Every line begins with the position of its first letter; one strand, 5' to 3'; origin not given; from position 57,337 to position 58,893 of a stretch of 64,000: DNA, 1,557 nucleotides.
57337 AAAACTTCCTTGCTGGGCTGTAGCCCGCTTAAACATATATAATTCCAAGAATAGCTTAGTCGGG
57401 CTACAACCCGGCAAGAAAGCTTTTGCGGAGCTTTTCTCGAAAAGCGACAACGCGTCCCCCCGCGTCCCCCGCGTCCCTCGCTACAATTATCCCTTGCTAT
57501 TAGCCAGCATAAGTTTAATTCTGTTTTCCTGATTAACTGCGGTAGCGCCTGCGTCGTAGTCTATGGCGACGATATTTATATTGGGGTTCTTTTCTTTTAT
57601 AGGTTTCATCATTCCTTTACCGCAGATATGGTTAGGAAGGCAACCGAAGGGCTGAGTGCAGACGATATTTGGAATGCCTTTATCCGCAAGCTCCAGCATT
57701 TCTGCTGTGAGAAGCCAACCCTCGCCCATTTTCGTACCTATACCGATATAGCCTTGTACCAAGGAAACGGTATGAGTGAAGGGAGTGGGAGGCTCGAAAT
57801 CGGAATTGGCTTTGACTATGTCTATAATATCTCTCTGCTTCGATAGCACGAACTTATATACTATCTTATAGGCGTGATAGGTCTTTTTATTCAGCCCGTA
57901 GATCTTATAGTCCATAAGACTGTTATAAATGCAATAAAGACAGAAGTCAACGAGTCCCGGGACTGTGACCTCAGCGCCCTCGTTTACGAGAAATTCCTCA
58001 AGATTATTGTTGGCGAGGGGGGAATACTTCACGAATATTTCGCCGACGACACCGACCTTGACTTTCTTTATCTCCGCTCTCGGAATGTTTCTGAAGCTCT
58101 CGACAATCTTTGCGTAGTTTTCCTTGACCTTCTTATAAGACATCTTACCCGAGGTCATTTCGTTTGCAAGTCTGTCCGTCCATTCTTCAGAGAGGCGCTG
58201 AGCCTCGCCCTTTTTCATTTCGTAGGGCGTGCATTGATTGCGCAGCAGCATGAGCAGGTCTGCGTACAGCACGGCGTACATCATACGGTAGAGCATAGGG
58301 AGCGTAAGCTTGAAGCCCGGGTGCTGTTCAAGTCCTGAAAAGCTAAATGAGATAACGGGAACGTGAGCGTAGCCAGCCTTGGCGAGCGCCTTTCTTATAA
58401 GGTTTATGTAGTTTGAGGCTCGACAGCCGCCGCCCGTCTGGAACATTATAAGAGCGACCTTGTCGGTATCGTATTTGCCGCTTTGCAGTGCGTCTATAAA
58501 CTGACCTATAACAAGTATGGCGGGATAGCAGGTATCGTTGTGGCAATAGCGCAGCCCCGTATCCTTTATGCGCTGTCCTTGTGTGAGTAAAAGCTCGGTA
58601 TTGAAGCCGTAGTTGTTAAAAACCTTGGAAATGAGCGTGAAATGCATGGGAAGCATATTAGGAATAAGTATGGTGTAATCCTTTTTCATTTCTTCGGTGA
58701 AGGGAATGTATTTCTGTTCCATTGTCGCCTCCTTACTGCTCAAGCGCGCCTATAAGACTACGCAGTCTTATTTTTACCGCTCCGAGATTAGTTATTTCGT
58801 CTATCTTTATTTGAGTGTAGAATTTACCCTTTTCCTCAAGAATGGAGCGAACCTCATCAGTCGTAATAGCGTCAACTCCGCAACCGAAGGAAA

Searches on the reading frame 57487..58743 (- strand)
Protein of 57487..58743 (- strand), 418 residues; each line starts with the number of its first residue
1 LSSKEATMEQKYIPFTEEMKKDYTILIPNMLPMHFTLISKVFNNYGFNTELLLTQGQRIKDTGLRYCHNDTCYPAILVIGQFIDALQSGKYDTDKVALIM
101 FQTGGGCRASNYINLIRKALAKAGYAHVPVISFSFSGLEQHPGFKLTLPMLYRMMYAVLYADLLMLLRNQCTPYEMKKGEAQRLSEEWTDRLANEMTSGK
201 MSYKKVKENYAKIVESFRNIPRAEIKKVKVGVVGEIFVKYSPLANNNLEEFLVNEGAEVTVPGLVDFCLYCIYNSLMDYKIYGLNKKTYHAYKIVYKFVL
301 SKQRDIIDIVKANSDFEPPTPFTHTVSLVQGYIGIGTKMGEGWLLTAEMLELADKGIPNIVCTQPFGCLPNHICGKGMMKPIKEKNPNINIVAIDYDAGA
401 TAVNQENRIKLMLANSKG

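Call 55: search_protein_families(library=pfam, proteins=[window:57487-58743:-], max_evalue=0.00001)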
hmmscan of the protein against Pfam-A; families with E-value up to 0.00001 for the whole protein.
window:57487-58743:- (418 aa): 1 family
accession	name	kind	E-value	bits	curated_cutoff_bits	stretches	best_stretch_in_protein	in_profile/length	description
PF09989.15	DUF2229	-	5.8e-07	29.8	29.4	0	25-85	2-65/218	CoA enzyme activase uncharacterised domain (DUF2229)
